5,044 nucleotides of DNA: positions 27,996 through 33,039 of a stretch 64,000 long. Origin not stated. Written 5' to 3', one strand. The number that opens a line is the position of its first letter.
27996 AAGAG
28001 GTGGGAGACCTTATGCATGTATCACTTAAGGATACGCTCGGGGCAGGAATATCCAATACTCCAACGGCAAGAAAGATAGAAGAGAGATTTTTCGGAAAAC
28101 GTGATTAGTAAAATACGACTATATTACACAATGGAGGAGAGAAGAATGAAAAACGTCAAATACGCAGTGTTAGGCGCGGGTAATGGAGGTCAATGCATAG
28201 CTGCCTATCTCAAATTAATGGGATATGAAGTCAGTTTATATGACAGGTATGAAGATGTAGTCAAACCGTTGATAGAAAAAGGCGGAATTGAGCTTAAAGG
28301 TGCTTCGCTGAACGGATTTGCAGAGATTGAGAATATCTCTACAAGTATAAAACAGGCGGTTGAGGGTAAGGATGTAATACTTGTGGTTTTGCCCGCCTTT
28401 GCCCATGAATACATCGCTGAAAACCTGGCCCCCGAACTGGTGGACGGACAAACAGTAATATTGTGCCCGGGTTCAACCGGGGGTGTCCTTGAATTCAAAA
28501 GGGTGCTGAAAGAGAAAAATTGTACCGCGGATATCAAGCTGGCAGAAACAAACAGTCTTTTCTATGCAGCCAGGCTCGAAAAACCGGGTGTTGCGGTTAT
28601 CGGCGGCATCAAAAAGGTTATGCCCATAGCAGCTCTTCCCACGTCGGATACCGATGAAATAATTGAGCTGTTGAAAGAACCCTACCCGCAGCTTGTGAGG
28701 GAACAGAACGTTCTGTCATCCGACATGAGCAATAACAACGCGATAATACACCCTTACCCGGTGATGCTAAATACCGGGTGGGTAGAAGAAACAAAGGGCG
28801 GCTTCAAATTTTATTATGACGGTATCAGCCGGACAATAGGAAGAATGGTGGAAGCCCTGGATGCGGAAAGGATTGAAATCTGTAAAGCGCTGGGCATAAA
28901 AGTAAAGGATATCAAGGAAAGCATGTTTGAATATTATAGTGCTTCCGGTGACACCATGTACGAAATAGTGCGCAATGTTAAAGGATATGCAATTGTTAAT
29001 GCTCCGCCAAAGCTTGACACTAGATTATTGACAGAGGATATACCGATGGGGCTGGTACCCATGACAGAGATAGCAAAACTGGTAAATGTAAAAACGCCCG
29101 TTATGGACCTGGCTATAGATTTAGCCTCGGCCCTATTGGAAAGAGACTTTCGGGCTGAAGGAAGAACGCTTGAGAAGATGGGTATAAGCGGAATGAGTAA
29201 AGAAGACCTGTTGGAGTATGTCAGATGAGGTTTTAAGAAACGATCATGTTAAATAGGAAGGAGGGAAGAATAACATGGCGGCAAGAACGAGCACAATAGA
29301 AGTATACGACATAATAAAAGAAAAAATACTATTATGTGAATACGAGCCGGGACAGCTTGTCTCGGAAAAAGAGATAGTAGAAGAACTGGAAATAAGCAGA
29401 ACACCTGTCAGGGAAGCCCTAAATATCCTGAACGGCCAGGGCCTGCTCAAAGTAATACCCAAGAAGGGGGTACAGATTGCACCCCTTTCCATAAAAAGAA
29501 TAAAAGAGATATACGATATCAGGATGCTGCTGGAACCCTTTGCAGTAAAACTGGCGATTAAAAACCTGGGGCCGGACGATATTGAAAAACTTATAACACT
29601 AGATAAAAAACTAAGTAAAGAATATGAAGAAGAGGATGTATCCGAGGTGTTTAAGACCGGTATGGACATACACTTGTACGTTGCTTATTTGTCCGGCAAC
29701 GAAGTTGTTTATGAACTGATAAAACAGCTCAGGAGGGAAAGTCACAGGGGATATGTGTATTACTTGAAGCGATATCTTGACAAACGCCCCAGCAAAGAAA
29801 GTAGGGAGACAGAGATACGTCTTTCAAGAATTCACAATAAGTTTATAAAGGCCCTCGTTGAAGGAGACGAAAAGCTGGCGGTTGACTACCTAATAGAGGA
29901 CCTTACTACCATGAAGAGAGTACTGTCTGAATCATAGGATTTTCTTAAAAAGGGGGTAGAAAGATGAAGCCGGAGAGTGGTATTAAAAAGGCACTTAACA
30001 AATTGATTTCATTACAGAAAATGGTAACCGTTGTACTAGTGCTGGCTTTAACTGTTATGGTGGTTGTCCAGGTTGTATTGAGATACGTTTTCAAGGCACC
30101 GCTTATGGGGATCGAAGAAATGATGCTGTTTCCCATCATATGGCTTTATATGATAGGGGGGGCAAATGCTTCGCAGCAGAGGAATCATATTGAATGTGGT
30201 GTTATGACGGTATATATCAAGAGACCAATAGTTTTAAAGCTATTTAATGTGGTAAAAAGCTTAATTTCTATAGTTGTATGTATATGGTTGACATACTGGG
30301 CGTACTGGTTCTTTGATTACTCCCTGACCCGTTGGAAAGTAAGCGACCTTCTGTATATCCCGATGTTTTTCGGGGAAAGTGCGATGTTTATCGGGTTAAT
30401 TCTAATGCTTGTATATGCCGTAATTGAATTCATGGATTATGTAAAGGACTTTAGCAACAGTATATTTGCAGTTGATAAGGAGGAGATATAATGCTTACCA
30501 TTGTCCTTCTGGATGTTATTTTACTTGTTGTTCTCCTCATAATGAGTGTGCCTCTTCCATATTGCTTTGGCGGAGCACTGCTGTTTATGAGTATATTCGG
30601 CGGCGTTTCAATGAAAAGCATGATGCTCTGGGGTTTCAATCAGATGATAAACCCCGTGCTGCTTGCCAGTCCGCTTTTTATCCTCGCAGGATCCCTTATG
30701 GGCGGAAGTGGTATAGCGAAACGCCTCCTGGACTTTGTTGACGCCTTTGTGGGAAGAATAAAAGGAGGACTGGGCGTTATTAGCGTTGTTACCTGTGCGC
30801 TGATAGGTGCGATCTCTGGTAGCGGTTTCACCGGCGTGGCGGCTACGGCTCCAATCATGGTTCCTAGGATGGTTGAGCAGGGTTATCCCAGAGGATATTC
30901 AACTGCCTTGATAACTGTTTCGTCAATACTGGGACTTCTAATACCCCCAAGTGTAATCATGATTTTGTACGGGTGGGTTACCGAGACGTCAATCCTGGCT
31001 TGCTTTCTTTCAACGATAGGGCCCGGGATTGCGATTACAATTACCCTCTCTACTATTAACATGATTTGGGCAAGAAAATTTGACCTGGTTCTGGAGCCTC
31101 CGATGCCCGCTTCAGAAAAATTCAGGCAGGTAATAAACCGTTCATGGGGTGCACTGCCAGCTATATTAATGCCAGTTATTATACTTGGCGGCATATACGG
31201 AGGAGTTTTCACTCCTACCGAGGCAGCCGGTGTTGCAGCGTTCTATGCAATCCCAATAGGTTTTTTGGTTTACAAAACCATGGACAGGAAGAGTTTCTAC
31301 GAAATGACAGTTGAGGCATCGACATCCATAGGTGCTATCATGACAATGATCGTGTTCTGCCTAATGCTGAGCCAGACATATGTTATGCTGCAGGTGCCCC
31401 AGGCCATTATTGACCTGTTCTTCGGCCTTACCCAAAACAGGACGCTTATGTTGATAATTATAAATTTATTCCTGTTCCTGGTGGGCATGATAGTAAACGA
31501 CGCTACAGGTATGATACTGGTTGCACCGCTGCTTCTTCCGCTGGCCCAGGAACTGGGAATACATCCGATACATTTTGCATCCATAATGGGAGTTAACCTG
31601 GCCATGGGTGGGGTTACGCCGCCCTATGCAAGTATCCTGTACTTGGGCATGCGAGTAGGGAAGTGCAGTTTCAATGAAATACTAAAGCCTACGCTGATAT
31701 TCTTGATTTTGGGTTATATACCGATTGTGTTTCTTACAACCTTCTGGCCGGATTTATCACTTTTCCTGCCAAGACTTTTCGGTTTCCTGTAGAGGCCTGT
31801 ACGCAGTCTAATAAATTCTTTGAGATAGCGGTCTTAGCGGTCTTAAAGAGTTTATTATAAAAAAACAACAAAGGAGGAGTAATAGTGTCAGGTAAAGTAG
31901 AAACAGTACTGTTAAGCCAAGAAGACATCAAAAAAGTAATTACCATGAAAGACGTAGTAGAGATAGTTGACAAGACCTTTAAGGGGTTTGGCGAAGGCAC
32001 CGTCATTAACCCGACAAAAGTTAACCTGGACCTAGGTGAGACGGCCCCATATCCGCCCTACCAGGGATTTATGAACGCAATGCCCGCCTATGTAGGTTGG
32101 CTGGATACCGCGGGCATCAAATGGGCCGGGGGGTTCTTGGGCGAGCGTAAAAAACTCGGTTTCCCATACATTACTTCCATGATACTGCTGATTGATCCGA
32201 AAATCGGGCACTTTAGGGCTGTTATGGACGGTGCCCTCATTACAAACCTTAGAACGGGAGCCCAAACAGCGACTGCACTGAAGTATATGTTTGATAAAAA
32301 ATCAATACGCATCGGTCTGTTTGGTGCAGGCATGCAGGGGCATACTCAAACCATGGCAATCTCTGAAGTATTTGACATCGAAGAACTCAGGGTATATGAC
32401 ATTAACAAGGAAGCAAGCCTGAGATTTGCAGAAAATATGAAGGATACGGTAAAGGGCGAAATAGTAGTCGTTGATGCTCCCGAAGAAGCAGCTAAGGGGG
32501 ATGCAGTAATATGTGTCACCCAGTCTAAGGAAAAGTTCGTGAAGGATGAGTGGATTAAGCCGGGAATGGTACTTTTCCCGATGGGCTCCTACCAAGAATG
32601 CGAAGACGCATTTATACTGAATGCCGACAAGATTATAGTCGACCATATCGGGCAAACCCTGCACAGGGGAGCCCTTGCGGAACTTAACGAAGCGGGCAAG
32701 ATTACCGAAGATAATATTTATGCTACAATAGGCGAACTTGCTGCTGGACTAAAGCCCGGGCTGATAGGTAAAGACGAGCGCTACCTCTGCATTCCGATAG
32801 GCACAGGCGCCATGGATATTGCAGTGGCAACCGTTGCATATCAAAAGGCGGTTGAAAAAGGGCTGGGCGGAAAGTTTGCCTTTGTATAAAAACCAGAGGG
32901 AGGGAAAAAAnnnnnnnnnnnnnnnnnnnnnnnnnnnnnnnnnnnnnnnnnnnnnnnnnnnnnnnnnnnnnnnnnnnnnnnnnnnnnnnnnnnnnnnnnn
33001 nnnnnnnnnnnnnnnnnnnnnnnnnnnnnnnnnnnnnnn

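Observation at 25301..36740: AT-rich catabolic island joining opine-dehydrogenase/OCD enzymes and a TRAP importer to an orphan selenoprotein-B-type (GrdE/GrdB-like) reductase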

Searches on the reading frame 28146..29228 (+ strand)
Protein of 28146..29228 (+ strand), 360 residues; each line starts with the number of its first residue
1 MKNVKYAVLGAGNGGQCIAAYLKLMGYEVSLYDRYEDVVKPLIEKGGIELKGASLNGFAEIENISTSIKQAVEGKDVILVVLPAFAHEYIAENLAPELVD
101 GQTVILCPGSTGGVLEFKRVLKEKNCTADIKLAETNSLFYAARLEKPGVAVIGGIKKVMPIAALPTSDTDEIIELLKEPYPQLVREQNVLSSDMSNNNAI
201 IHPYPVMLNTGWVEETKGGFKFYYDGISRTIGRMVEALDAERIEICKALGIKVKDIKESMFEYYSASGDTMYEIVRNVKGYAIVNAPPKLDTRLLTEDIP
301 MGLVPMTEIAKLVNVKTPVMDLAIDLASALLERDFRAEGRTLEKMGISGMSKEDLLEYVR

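Call 7: search_protein_families(library=pfam, proteins=[window:28146-29228:+])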
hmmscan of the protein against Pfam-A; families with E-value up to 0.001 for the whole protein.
window:28146-29228:+ (360 aa): 5 families
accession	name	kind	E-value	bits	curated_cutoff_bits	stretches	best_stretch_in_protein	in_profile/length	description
PF02317.23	Octopine_DH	-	1.6e-45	155.3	30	1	187-330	3-149/150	NAD/NADP octopine/nopaline dehydrogenase, alpha-helical domain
PF02558.23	ApbA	-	7.5e-09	35.8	22.2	1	6-107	1-98/150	Ketopantoate reductase PanE/ApbA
PF03446.21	NAD_binding_2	-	4.1e-07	30.6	21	1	6-107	2-92/161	NAD binding domain of 6-phosphogluconate dehydrogenase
PF01210.29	NAD_Gly3P_dh_N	-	1e-06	29.3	23.1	1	7-107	3-102/158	NAD-dependent glycerol-3-phosphate dehydrogenase N-terminus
PF03807.23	F420_oxidored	-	8.2e-05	23.6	21.6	1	5-105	1-89/94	NADP oxidoreductase coenzyme F420-dependent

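Call 12: search_protein_families(library=ncbifam, proteins=[window:28146-29228:+])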
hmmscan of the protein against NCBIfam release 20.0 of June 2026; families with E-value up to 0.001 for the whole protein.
window:28146-29228:+ (360 aa): 10 families
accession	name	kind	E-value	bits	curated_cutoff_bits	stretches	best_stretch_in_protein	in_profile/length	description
NF000942.0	PRK00094.1-4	subfamily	3.1e-07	29.9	257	1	5-107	4-105/334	NAD(P)H-dependent glycerol-3-phosphate dehydrogenase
NF000941.0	PRK00094.1-3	equivalog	4.3e-06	26.2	423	1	5-105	3-102/336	NAD(P)H-dependent glycerol-3-phosphate dehydrogenase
TIGR00745.1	apbA_panE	subfamily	4.1e-05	23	141.35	1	5-106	1-100/305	2-dehydropantoate 2-reductase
NF005088.0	PRK06522.1-2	subfamily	5.4e-05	22.4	371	1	5-191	2-180/308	2-dehydropantoate 2-reductase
NF000940.0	PRK00094.1-2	subfamily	7.7e-05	22.4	202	1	5-110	2-106/330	NAD(P)H-dependent glycerol-3-phosphate dehydrogenase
NF000944.0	PRK00094.2-2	equivalog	0.00028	19.9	603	1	3-106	20-122/371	NAD(P)H-dependent glycerol-3-phosphate dehydrogenase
NF000939.0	PRK00094.1-1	equivalog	0.00031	19.9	473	1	2-106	4-107/339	NAD(P)H-dependent glycerol-3-phosphate dehydrogenase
NF005089.0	PRK06522.1-4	subfamily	0.00059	19.3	223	0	4-106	1-98/326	2-dehydropantoate 2-reductase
NF009409.0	PRK12770.1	subfamily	0.00065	18.9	343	1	3-34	18-49/360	putative glutamate synthase subunit beta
NF000946.0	PRK00094.2-4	equivalog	0.00071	18.6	455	0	4-106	5-106/342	NAD(P)H-dependent glycerol-3-phosphate dehydrogenase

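Call 57: search_solved_structures(query=window:28146-29225:+, max_evalue=0.00001)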
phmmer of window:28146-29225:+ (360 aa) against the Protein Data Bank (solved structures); distinct sequences matched with E-value up to 0.00001: 3.
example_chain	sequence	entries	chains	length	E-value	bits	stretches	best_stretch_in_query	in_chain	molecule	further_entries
1bg6_A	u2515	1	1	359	1.9e-81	277.1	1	4-352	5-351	N-(1-D-CARBOXYLETHYL)-L-NORVALINE DEHYDROGENASE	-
3c7a_A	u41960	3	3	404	6.5e-13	51.8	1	4-340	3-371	Octopine dehydrogenase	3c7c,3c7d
3iqd_B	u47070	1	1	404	1.8e-12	50.3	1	4-340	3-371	Octopine dehydrogenase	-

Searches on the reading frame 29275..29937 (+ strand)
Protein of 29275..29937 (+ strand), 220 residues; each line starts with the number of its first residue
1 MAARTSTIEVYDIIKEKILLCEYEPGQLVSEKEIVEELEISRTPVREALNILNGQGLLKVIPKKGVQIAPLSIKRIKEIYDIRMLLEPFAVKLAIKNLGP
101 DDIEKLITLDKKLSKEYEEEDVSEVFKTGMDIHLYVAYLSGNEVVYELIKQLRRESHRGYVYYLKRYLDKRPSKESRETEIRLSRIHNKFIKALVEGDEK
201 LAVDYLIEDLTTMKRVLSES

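Call 7: search_protein_families(library=pfam, proteins=[window:29275-29937:+])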
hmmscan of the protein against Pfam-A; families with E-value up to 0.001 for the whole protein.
window:29275-29937:+ (220 aa): 2 families
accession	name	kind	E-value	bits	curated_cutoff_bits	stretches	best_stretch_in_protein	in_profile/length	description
PF07729.17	FCD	-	1.9e-16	61.1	24.3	1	78-208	1-121/125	FCD domain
PF00392.27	GntR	-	3.2e-16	59.2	27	1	9-67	4-63/64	Bacterial regulatory proteins, gntR family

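Call 12: search_protein_families(library=ncbifam, proteins=[window:29275-29937:+])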
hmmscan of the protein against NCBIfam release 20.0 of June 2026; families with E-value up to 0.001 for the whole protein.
window:29275-29937:+ (220 aa): 13 families
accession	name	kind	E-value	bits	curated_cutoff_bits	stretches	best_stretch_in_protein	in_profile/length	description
TIGR03338.1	phnR_burk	equivalog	5.1e-23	81.8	271.5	1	7-210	13-206/212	phosphonate utilization associated transcriptional regulator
NF008504.0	PRK11414.1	equivalog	2.8e-20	73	225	1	7-157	13-163/221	GntR family transcriptional regulator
NF008576.0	PRK11534.1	equivalog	6.4e-14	52.2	218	1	4-124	6-125/225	DNA-binding transcriptional regulator CsiR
NF003011.0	PRK03837.1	subfamily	8.1e-10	38.7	260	1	9-60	17-69/241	transcriptional regulator NanR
NF007588.0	PRK10225.1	equivalog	1.4e-08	34.3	442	1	8-66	12-71/257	Uxu operon transcriptional regulator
NF008571.0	PRK11523.1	equivalog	1.1e-07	31.6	396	1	15-203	18-211/258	transcriptional regulator ExuR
TIGR02404.1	trehalos_R_Bsub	equivalog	9e-07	28.8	211.95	1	9-68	4-64/233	trehalose operon repressor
NF007442.0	PRK09990.1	equivalog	1.5e-06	27.8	301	1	26-74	31-80/256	transcriptional regulator GlcC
NF007741.0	PRK10421.1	equivalog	1.8e-06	27.5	311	0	14-59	16-62/262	transcriptional regulator LldR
TIGR02018.2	his_ut_repres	equivalog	2.3e-06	27.2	220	1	10-80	4-76/226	histidine utilization transcriptional repressor HutC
NF052282.1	PLP_TF_PdxR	equivalog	4.9e-06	25.9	320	1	9-74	5-71/448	MocR-like pyridoxine biosynthesis transcription factor PdxR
NF007292.0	PRK09764.1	equivalog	0.0003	20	281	1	7-94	7-89/240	GntR family transcriptional regulator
NF007001.0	PRK09464.1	equivalog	0.00036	20.3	330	0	17-59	22-65/254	pyruvate dehydrogenase complex transcriptional repressor PdhR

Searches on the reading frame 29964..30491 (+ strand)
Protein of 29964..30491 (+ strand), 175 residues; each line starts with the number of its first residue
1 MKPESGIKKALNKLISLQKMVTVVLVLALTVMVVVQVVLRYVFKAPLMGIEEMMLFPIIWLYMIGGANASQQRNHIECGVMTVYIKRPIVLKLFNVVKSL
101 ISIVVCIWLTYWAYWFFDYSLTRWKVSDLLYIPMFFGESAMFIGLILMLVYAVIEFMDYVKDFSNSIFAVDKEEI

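Call 7: search_protein_families(library=pfam, proteins=[window:29964-30491:+])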
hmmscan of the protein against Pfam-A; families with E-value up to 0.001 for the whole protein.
window:29964-30491:+ (175 aa): 1 family
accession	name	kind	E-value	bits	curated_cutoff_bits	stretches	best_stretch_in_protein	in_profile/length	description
PF04290.18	DctQ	-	2.8e-18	66.5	28.3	1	29-157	1-127/132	Tripartite ATP-independent periplasmic transporters, DctQ component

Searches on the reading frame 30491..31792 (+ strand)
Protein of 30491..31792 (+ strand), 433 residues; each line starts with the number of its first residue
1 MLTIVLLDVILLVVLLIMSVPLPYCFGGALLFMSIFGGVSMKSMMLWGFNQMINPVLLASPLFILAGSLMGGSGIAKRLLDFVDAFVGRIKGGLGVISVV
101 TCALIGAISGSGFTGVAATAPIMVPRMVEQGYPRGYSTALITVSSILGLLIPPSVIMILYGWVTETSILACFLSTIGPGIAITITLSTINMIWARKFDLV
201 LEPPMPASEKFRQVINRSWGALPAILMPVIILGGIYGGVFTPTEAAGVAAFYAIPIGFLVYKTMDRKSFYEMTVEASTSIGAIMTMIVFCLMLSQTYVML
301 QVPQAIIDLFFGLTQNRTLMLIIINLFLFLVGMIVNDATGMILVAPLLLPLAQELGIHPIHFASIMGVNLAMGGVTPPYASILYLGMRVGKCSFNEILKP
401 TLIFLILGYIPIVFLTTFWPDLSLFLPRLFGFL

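Call 7: search_protein_families(library=pfam, proteins=[window:30491-31792:+])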
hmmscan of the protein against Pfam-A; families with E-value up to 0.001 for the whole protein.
window:30491-31792:+ (433 aa): 1 family
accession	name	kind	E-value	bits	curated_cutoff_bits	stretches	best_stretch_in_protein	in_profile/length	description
PF06808.19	DctM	-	1.4e-83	281.5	23.8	1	9-417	1-409/413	Tripartite ATP-independent periplasmic transporter, DctM component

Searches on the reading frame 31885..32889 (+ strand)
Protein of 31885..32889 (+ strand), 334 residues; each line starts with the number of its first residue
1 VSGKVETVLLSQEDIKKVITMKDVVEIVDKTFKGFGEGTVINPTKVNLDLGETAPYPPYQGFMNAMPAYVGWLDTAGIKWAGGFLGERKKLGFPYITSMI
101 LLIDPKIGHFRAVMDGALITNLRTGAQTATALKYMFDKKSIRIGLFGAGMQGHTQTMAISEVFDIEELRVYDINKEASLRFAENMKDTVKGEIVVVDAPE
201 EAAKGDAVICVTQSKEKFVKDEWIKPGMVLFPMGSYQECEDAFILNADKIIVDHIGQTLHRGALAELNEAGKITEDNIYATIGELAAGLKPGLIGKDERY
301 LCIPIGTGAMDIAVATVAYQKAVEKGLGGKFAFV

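Call 7: search_protein_families(library=pfam, proteins=[window:31885-32889:+])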
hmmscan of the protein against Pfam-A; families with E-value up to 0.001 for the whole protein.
window:31885-32889:+ (334 aa): 1 family
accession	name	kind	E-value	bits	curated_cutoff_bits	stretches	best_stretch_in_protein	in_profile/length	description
PF02423.21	OCD_Mu_crystall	-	2.7e-53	181.4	24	1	6-325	2-313/314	Ornithine cyclodeaminase/mu-crystallin family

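Call 12: search_protein_families(library=ncbifam, proteins=[window:31885-32889:+])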
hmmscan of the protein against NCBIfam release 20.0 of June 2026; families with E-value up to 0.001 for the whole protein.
window:31885-32889:+ (334 aa): 14 families
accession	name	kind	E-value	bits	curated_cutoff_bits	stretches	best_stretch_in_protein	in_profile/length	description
TIGR02371.1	ala_DH_arch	equivalog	2.9e-64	217.3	409.15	1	6-332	1-323/325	alanine dehydrogenase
NF006379.0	PRK08618.1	equivalog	1.6e-55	188.7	417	1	9-331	3-324/326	ornithine cyclodeaminase family protein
NF006141.0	PRK08291.1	equivalog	5.7e-48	163.6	408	1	8-331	5-328/330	cyclodeaminase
TIGR02992.1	ectoine_eutC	equivalog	1.5e-43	149.1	471.65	1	9-329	3-323/326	ectoine utilization protein EutC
TIGR03944.1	dehyd_SbnB_fam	equivalog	7e-42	143.6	326.9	1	9-328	3-321/327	2,3-diaminopropionate biosynthesis protein SbnB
NF045643.1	ImmsucRedBhcD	equivalog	7.1e-32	111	500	1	9-329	3-317/321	iminosuccinate reductase BhcD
NF004848.0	PRK06199.1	subfamily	8e-32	110.7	362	1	60-331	75-370/379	tyramine oxidase subunit B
NF004793.0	PRK06141.1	equivalog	8.5e-32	110.4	322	1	10-322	4-311/314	bifunctional Delta(1)-pyrroline-2-carboxylate/Delta(1)-piperideine-2-carboxylate reductase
NF005296.0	PRK06823.1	equivalog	1.1e-23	83.7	438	1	9-319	3-310/315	ornithine cyclodeaminase family protein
NF005011.0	PRK06407.1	subfamily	5.6e-22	78.3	337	1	10-272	5-253/302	ornithine cyclodeaminase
NF045512.1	PyrPipCarbRedLhpI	equivalog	1.8e-21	76.6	400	1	11-321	4-296/298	bifunctional Delta(1)-pyrroline-2-carboxylate/Delta(1)-piperideine-2-carboxylate reductase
NF005762.1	PRK07589.1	equivalog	4.6e-21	75.1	350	1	89-275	77-268/334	ornithine cyclodeaminase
NF005603.0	PRK07340.1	equivalog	3e-20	72.7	266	1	7-322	4-303/307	delta(1)-pyrroline-2-carboxylate reductase family protein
NF001319.0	PRK00258.3-3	equivalog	3.9e-05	22.8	252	1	113-212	95-192/279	shikimate dehydrogenase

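Call 77: search_solved_structures(query=window:31885-32886:+, max_evalue=1e-15)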
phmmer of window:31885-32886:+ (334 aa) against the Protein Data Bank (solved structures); distinct sequences matched with E-value up to 1e-15: 7.
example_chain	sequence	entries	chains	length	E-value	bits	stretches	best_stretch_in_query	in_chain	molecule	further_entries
1vll_A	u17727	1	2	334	5.2e-48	166.9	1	5-333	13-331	alanine dehydrogenase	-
1omo_A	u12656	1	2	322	1e-47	166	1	6-333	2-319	alanine dehydrogenase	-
6t3e_A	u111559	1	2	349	9.8e-45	156.2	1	8-329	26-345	DELTA1-pyrroline-2-carboxylate reductase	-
4m54_A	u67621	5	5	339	1.3e-29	106.5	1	64-329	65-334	Putative ornithine cyclodeaminase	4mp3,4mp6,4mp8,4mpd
2i99_A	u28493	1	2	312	5.8e-25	91.2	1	37-313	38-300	Mu-crystallin homolog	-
4bv8_A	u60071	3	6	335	8.8e-25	90.6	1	53-319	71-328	THIOMORPHOLINE-CARBOXYLATE DEHYDROGENASE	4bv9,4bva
6rqa_A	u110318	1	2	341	2.2e-20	76.2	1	14-328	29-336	iminosuccinate reductase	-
